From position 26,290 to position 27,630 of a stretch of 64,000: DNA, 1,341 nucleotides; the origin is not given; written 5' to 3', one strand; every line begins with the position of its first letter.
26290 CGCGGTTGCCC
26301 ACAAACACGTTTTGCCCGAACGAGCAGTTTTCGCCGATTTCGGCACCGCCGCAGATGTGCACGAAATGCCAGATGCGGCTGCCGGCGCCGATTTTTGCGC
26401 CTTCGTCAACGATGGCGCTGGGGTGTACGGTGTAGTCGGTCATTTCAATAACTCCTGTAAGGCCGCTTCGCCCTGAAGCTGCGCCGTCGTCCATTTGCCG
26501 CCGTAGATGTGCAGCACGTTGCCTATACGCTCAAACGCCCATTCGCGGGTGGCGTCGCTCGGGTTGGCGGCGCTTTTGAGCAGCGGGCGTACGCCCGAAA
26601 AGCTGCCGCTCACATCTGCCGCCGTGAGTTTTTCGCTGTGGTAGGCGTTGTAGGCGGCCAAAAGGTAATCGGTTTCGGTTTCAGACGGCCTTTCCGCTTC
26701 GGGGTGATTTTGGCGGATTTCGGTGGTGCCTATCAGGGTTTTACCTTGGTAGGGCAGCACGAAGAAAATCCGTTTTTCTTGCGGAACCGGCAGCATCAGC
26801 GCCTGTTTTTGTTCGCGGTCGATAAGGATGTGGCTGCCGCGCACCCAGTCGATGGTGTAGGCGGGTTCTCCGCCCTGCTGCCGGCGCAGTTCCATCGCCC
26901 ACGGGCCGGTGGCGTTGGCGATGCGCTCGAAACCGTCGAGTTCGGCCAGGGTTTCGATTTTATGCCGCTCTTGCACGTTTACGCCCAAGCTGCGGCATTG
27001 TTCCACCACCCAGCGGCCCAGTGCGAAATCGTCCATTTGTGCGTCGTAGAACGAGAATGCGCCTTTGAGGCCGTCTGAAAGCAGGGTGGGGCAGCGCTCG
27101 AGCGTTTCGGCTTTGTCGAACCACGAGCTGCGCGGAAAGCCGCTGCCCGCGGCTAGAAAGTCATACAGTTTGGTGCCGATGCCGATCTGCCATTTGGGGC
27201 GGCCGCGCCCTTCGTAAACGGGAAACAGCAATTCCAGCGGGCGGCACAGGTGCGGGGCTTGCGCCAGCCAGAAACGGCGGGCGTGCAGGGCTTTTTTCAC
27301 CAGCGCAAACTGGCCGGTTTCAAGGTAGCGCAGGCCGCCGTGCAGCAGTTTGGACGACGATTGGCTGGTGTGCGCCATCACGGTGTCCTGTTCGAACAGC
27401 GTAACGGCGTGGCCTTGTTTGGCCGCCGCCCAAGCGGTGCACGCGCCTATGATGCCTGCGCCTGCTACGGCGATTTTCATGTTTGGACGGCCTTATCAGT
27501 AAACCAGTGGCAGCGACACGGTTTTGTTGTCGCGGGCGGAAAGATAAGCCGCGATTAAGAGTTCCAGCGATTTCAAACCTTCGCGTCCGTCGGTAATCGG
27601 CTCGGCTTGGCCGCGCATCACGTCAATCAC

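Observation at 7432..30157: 23-kb Wzx/Wzy-dependent polysaccharide locus with Wza-Wzb-Wzc in a Neisseria: chimeric bacillosamine-type initiation plus UDP-GlcNAc3NAcA pathway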

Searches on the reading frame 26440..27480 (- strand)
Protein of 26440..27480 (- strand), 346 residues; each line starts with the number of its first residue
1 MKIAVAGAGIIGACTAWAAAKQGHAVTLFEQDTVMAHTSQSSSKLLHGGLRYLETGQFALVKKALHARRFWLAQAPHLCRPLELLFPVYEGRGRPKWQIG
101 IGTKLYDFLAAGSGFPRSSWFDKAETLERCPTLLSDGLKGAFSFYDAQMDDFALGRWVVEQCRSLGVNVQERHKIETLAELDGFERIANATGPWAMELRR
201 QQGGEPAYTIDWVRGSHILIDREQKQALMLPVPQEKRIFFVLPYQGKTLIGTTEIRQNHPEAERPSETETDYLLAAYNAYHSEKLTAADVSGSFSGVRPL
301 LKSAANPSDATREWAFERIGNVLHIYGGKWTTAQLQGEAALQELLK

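Call 4: search_protein_families(library=pfam, proteins=[window:26440-27480:-])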
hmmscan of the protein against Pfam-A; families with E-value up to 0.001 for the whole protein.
window:26440-27480:- (346 aa): 3 families
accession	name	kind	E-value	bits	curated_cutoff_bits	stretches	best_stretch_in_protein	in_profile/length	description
PF01266.30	DAO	-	8.2e-49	167.4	27.9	1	2-327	1-334/353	FAD dependent oxidoreductase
PF13450.12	NAD_binding_8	-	6.4e-06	26.8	21.9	1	5-35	1-31/68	NAD(P)-binding Rossmann-like domain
PF03721.20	UDPG_MGDP_dh_N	-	0.00087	19.3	27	0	1-65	1-59/187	UDP-glucose/GDP-mannose dehydrogenase family, NAD binding domain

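Call 7: search_protein_families(library=ncbifam, proteins=[window:26440-27480:-])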
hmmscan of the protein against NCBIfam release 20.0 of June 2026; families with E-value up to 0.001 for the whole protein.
window:26440-27480:- (346 aa): 19 families
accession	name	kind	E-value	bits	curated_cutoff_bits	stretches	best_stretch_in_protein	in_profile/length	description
NF008899.0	PRK12266.1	equivalog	5.3e-71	239.6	360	1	2-344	8-375/508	glycerol-3-phosphate dehydrogenase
NF009906.0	PRK13369.1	equivalog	1.3e-64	218.6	352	1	3-344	9-374/502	glycerol-3-phosphate dehydrogenase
NF033461.1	glycerol3P_ox_1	equivalog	1.5e-34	119.2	840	1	3-305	21-353/607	type 1 glycerol-3-phosphate oxidase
TIGR03377.1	glycerol3P_GlpA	equivalog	8e-14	51.1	552.8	1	162-339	173-353/530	anaerobic glycerol-3-phosphate dehydrogenase subunit GlpA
TIGR02352.1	thiamin_ThiO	equivalog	2.8e-13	49.7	250.8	1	3-43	1-41/351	glycine oxidase ThiO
TIGR03197.1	MnmC_Cterm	equivalog_domain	4.2e-07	29.4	174.2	1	2-74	1-75/400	FAD-dependent 5-carboxymethylaminomethyl-2-thiouridine(34) oxidoreductase MnmC1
NF033460.1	glycerol3P_ox_II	equivalog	7.5e-07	28.6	460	1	3-50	4-52/361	type 2 glycerol-3-phosphate oxidase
NF049967.1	QhpG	equivalog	1.8e-06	27.1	240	1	3-72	1-70/423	flavin-dependent monooxygenase QhpG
TIGR03364.1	HpnW_proposed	hypoth_equivalog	2.9e-06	26.6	285.1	1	2-36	2-36/365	TIGR03364 family FAD-dependent oxidoreductase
NF001933.0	PRK00711.1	subfamily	3.9e-06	26.1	383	1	1-38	1-38/429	D-amino acid dehydrogenase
NF008313.0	PRK11101.1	equivalog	4.7e-06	25.4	425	0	159-309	179-326/548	anaerobic glycerol-3-phosphate dehydrogenase subunit A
NF002480.1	PRK01747.1-1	equivalog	1.7e-05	23.5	540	1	2-71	250-321/645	bifunctional tRNA (5-methylaminomethyl-2-thiouridine)(34)-methyltransferase MnmC2/FAD-dependent 5-carboxymethylaminomethyl-2-thiouridine(34)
NF009074.0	PRK12409.1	equivalog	6.6e-05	22.2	494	1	2-36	3-37/410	D-amino acid dehydrogenase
TIGR03026.1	NDP-sugDHase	subfamily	0.00015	20.7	189.8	1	1-34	1-34/413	nucleotide sugar dehydrogenase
NF004783.0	PRK06129.1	equivalog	0.00036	20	347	1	1-40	3-42/315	3-hydroxyacyl-CoA dehydrogenase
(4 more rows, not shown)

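Call 29: search_solved_structures(query=window:26440-27480:-, max_evalue=0.00001)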
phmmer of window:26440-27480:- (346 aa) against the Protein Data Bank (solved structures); distinct sequences matched with E-value up to 0.00001: 4.
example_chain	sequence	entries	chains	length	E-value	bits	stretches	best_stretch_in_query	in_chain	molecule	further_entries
2qcu_A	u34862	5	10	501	1e-43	152.8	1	3-344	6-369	Aerobic glycerol-3-phosphate dehydrogenase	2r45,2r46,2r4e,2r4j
3da1_A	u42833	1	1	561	1.8e-38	135.6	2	3-176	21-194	Glycerol-3-phosphate dehydrogenase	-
2rgh_A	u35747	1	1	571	1.9e-33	119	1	3-342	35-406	Alpha-Glycerophosphate Oxidase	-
2rgo_A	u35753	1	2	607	9.9e-30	106.8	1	3-303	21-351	Alpha-Glycerophosphate Oxidase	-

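Call 37: find_homologous_proteins(query=window:26440-27480:-, max_evalue=1e-20)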
Query window:26440-27480:- (346 aa): 3385 proteins with E <= 1e-20 among 7039 candidates; the best 120 are listed.
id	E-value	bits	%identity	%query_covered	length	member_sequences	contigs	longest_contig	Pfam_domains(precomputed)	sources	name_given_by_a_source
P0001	9.0e-222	753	95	100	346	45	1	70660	PF01266.31,PF13450.13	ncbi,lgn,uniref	ncbi:FAD-dependent oxidoreductase [Neisseria dentiae]|uniref:glycerol-3-phosphate dehydrogenase/oxid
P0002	2.8e-209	712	88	100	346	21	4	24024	PF01266.31,PF13450.13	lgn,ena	-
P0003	3.0e-208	709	88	100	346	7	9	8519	PF01266.31,PF13450.13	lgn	-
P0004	2.7e-203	692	86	100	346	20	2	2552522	PF01266.31,PF13450.13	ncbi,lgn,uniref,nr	ncbi:glycerol-3-phosphate dehydrogenase/oxidase [Neisseria zoodegmatis]|uniref:Aerobic glycerol-3-ph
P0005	1.0e-202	691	86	100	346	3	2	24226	PF01266.31,PF13450.13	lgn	-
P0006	3.8e-200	682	86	100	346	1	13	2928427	PF01266.31,PF13450.13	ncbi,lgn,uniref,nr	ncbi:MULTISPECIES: glycerol-3-phosphate dehydrogenase/oxidase [Neisseria]|uniref:FAD dependent oxido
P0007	3.2e-188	643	81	100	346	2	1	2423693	PF01266.31,PF13450.13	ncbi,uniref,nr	ncbi:glycerol-3-phosphate dehydrogenase/oxidase [Neisseria zalophi]|uniref:FAD-dependent oxidoreduct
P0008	9.4e-185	631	80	96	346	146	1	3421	PF01266.31,PF13450.13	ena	-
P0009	1.3e-184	631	78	100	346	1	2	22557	PF01266.31,PF13450.13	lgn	-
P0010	8.3e-184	628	80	99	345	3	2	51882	PF01266.31,PF13450.13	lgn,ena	-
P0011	1.5e-183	627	77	100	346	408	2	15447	PF01266.31,PF13450.13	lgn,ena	-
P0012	5.2e-183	626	79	100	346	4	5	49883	PF01266.31,PF13450.13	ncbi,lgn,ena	-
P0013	6.7e-181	619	78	100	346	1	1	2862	PF01266.31,PF13450.13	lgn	-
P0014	2.6e-173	594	75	100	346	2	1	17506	PF01266.31,PF13450.13,PF03721.21,PF02737.25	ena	-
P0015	6.5e-159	546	68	100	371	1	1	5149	PF01266.31,PF13450.13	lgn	-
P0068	2.6e-133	462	60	100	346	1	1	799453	PF01266.31,PF13450.13,PF00890.31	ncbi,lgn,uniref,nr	ncbi:glycerol-3-phosphate dehydrogenase/oxidase [Thauera sp. SWB20]|uniref:glycerol-3-phosphate dehy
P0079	4.3e-132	458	60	100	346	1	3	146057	PF01266.31,PF13450.13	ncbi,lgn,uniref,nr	ncbi:MAG: FAD-dependent oxidoreductase [Nitrospira sp.]|uniref:glycerol-3-phosphate dehydrogenase/ox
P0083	8.0e-130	451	58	100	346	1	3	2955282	PF01266.31,PF13450.13,PF07992.21,PF00070.34,PF02558.23,PF01494.26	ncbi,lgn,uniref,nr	ncbi:glycerol-3-phosphate dehydrogenase/oxidase [Pigmentiphaga kullae]|uniref:Glycerol-3-phosphate d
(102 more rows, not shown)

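Call 38: find_encoding_contigs(protein=P0068, flank=8000, max_places=2)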
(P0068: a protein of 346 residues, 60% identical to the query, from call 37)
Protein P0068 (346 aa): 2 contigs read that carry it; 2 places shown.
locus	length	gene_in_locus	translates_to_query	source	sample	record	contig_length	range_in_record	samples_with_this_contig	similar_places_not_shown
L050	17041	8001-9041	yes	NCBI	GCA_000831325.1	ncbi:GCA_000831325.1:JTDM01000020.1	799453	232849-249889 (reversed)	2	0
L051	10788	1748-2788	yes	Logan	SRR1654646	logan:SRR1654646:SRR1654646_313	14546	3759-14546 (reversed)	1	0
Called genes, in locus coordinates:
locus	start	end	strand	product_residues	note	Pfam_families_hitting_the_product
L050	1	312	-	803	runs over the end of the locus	PF02563:Poly_export, PF10531:SLBB (weak), PF22461:SLBB_2 (weak), PF10531:SLBB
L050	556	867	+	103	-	-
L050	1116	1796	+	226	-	PF11102:YjbF (weak)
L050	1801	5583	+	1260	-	PF06251:Caps_syn_GfcC_C, PF06082:YjbH, PF01569:PAP2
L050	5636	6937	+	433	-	PF03721:UDPG_MGDP_dh_N, PF00984:UDPG_MGDP_dh, PF03720:UDPG_MGDP_dh_C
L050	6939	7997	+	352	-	PF01408:GFO_IDH_MocA, PF03447:NAD_binding_3 (weak), PF02894:GFO_IDH_MocA_C, PF22725:GFO_IDH_MocA_C3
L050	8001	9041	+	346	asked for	PF00890:FAD_binding_2 (faint), PF01266:DAO, PF13450:NAD_binding_8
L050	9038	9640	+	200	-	PF25084:LbH_EIF2B (weak), PF00132:Hexapep, PF14602:Hexapep_2 (faint), PF25084:LbH_EIF2B (weak), PF25087:GMPPB_C (weak), PF00132:Hexapep (weak)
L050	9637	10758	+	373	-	PF00155:Aminotran_1_2, PF01041:DegT_DnrJ_EryC1, PF01053:Cys_Met_Meta_PP, PF01212:Beta_elim_lyase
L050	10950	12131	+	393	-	PF13440:Polysacc_synt_3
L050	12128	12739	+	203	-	PF00117:GATase, PF07685:GATase_3 (weak), PF01174:SNO (faint)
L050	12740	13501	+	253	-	PF00977:His_biosynth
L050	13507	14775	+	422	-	PF04932:Wzy_C (weak)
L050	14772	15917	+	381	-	-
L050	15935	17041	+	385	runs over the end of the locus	PF13439:Glyco_transf_4, PF13579:Glyco_trans_4_4, PF00534:Glycos_transf_1, PF13524:Glyco_trans_1_2, PF13692:Glyco_trans_1_4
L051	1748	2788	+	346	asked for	PF00890:FAD_binding_2 (faint), PF01266:DAO, PF13450:NAD_binding_8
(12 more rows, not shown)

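Call 39: find_encoding_contigs(protein=P0083, flank=8000, max_places=2)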
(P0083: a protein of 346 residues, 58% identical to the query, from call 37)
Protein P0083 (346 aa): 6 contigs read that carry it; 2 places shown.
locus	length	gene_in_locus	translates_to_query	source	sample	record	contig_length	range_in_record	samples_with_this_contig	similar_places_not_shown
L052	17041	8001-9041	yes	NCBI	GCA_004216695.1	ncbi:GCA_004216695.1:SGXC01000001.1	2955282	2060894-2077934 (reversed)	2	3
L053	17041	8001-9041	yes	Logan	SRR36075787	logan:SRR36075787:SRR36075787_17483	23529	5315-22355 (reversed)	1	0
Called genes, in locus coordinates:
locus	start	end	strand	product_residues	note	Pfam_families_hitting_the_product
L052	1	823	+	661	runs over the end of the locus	PF13727:CoA_binding_3, PF01073:3Beta_HSD (weak), PF01370:Epimerase, PF02719:Polysacc_synt_2, PF04321:RmlD_sub_bind, PF16363:GDP_Man_Dehyd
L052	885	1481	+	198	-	PF02397:Bac_transf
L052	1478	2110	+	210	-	PF17836:PglD_N, PF00132:Hexapep (weak)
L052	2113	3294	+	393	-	PF01041:DegT_DnrJ_EryC1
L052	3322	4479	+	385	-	PF13477:Glyco_trans_4_2, PF13439:Glyco_transf_4 (weak), PF13579:Glyco_trans_4_4, PF00534:Glycos_transf_1, PF13692:Glyco_trans_1_4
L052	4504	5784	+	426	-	PF03446:NAD_binding_2 (faint), PF03721:UDPG_MGDP_dh_N, PF00984:UDPG_MGDP_dh, PF03720:UDPG_MGDP_dh_C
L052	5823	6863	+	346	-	PF01073:3Beta_HSD, PF01370:Epimerase, PF02719:Polysacc_synt_2, PF07993:NAD_binding_4, PF16363:GDP_Man_Dehyd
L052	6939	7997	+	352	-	PF01408:GFO_IDH_MocA, PF02894:GFO_IDH_MocA_C, PF22725:GFO_IDH_MocA_C3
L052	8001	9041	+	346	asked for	PF00070:Pyr_redox (weak), PF01266:DAO, PF01494:FAD_binding_3 (weak), PF02558:ApbA (faint), PF07992:Pyr_redox_2 (weak), PF13450:NAD_binding_8 (weak)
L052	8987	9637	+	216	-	PF25084:LbH_EIF2B, PF25087:GMPPB_C (faint), PF14602:Hexapep_2 (faint), PF00132:Hexapep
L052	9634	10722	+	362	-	PF00155:Aminotran_1_2, PF01041:DegT_DnrJ_EryC1, PF01053:Cys_Met_Meta_PP, PF00266:Aminotran_5 (weak), PF01212:Beta_elim_lyase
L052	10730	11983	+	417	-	PF13440:Polysacc_synt_3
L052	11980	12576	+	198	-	-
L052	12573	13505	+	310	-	PF08392:FAE1_CUT1_RppA (weak), PF08545:ACP_syn_III, PF08541:ACP_syn_III_C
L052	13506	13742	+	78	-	PF00550:PP-binding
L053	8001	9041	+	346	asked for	PF00070:Pyr_redox (weak), PF01266:DAO, PF01494:FAD_binding_3 (weak), PF02558:ApbA (faint), PF07992:Pyr_redox_2 (weak), PF13450:NAD_binding_8 (weak)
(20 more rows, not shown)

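Call 40: find_encoding_contigs(protein=P0079, flank=8000, max_places=2)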
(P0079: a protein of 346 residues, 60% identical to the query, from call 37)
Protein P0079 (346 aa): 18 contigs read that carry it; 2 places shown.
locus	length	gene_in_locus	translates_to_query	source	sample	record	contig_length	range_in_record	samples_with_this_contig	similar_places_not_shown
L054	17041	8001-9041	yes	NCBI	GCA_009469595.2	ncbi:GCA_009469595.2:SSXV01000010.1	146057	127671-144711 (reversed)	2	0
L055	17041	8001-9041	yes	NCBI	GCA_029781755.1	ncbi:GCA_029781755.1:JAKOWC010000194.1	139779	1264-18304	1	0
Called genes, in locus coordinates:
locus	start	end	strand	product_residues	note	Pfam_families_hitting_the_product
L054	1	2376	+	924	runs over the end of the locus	PF02739:5_3_exonuc_N, PF01367:5_3_exonuc, PF01612:DNA_pol_A_exo1, PF22619:DNA_polI_exo1, PF00476:DNA_pol_A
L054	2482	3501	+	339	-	-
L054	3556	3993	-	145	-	-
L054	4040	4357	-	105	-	-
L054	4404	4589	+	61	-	-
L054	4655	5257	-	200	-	PF05685:Uma2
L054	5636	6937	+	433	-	PF03721:UDPG_MGDP_dh_N, PF00984:UDPG_MGDP_dh, PF03720:UDPG_MGDP_dh_C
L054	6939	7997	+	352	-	PF01408:GFO_IDH_MocA, PF02894:GFO_IDH_MocA_C, PF22725:GFO_IDH_MocA_C3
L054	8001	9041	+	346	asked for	PF01266:DAO, PF13450:NAD_binding_8 (weak)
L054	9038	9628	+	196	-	PF25084:LbH_EIF2B (weak), PF14602:Hexapep_2 (faint), PF00132:Hexapep, PF25087:GMPPB_C (weak), PF25084:LbH_EIF2B (weak), PF25087:GMPPB_C, PF00132:Hexapep (weak)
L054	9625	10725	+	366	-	PF00155:Aminotran_1_2, PF01041:DegT_DnrJ_EryC1, PF01053:Cys_Met_Meta_PP (weak), PF01212:Beta_elim_lyase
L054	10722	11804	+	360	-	PF02350:Epimerase_2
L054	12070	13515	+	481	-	PF13440:Polysacc_synt_3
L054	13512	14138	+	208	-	PF00117:GATase, PF01174:SNO (faint)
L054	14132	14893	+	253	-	PF00977:His_biosynth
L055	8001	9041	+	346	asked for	PF01266:DAO, PF13450:NAD_binding_8 (weak)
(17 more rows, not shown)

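Call 46: find_encoding_contigs(protein=P0001, flank=10000, max_places=1)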
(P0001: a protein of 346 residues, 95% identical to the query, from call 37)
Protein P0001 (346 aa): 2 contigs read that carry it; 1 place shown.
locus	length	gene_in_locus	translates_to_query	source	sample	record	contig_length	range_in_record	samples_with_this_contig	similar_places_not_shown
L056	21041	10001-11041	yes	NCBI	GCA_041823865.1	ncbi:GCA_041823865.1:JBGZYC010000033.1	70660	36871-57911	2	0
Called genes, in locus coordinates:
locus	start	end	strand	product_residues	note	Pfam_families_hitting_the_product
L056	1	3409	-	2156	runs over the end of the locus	PF00353:HemolysinCabind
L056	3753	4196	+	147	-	PF22381:Staph_reg_Sar_Rot (weak), PF12802:MarR_2, PF01047:MarR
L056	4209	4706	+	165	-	PF01613:Flavin_Reduct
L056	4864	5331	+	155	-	PF22811:Zn_ribbon_NrdR, PF03477:ATP-cone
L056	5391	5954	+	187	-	-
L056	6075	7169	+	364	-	PF00383:dCMP_cyt_deam_1, PF14437:MafB19-deam, PF01872:RibD_C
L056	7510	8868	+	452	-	PF03446:NAD_binding_2, PF03721:UDPG_MGDP_dh_N, PF00984:UDPG_MGDP_dh, PF03720:UDPG_MGDP_dh_C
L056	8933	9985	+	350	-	PF01408:GFO_IDH_MocA, PF03447:NAD_binding_3, PF02894:GFO_IDH_MocA_C, PF22725:GFO_IDH_MocA_C3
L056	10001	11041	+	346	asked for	PF01266:DAO, PF13450:NAD_binding_8 (weak)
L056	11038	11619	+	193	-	PF25084:LbH_EIF2B (weak), PF00132:Hexapep, PF25087:GMPPB_C (weak), PF14602:Hexapep_2 (weak), PF00132:Hexapep (weak)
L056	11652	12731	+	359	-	PF00155:Aminotran_1_2, PF01041:DegT_DnrJ_EryC1, PF00266:Aminotran_5 (weak), PF01212:Beta_elim_lyase, PF01053:Cys_Met_Meta_PP (weak)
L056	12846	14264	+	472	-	PF01943:Polysacc_synt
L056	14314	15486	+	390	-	PF13439:Glyco_transf_4, PF13579:Glyco_trans_4_4, PF20706:GT4-conflict, PF00534:Glycos_transf_1, PF13692:Glyco_trans_1_4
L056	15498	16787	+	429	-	PF04932:Wzy_C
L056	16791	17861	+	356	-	PF13439:Glyco_transf_4, PF13477:Glyco_trans_4_2 (weak), PF13579:Glyco_trans_4_4, PF00534:Glycos_transf_1, PF13692:Glyco_trans_1_4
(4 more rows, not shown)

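Call 47: find_encoding_contigs(protein=P0004, flank=10000, max_places=1)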
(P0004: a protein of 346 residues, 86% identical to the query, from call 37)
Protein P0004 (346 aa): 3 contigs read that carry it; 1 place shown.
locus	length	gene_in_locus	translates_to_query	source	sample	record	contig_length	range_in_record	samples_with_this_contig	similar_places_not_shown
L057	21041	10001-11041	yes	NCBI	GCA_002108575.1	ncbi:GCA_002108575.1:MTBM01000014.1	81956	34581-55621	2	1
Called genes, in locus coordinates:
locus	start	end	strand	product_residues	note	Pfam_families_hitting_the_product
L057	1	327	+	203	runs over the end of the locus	PF01467:CTP_transf_like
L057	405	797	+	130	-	PF02410:RsfS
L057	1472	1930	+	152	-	PF22811:Zn_ribbon_NrdR, PF03477:ATP-cone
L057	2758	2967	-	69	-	-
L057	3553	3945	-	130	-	-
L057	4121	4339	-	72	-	-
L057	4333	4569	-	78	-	-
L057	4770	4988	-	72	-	-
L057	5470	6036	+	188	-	-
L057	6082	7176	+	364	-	PF00383:dCMP_cyt_deam_1, PF14437:MafB19-deam, PF01872:RibD_C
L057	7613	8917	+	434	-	PF03721:UDPG_MGDP_dh_N, PF03446:NAD_binding_2, PF00984:UDPG_MGDP_dh, PF03720:UDPG_MGDP_dh_C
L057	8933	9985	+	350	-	PF01408:GFO_IDH_MocA, PF03447:NAD_binding_3, PF02894:GFO_IDH_MocA_C, PF22725:GFO_IDH_MocA_C3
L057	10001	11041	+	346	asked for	PF01266:DAO, PF13450:NAD_binding_8 (weak)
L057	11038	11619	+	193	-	PF25084:LbH_EIF2B (weak), PF25087:GMPPB_C (faint), PF00132:Hexapep, PF14602:Hexapep_2, PF00132:Hexapep (weak)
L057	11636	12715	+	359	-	PF00155:Aminotran_1_2, PF01041:DegT_DnrJ_EryC1, PF00266:Aminotran_5 (weak), PF01053:Cys_Met_Meta_PP, PF01212:Beta_elim_lyase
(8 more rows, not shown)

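Call 48: find_encoding_contigs(protein=P0006, flank=10000, max_places=1)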
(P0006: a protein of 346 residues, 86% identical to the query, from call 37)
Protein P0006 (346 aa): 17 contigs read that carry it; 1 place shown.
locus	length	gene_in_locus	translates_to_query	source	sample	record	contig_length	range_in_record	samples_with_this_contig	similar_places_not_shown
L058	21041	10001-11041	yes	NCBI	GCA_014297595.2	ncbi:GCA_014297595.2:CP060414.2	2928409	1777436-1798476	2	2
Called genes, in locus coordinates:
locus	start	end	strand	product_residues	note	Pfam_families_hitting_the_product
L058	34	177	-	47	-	-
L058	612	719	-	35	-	-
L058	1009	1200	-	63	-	-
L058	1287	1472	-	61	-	-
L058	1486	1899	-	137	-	-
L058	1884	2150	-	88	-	-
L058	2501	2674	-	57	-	-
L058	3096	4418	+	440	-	PF02321:OEP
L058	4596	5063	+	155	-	PF22811:Zn_ribbon_NrdR, PF03477:ATP-cone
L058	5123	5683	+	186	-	-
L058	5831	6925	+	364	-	PF00383:dCMP_cyt_deam_1, PF14437:MafB19-deam, PF01872:RibD_C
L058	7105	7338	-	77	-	-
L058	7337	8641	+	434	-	PF03721:UDPG_MGDP_dh_N, PF03446:NAD_binding_2 (weak), PF00984:UDPG_MGDP_dh, PF03720:UDPG_MGDP_dh_C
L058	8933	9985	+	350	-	PF01408:GFO_IDH_MocA, PF03447:NAD_binding_3, PF02894:GFO_IDH_MocA_C, PF22725:GFO_IDH_MocA_C3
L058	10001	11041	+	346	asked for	PF01266:DAO, PF13450:NAD_binding_8 (weak)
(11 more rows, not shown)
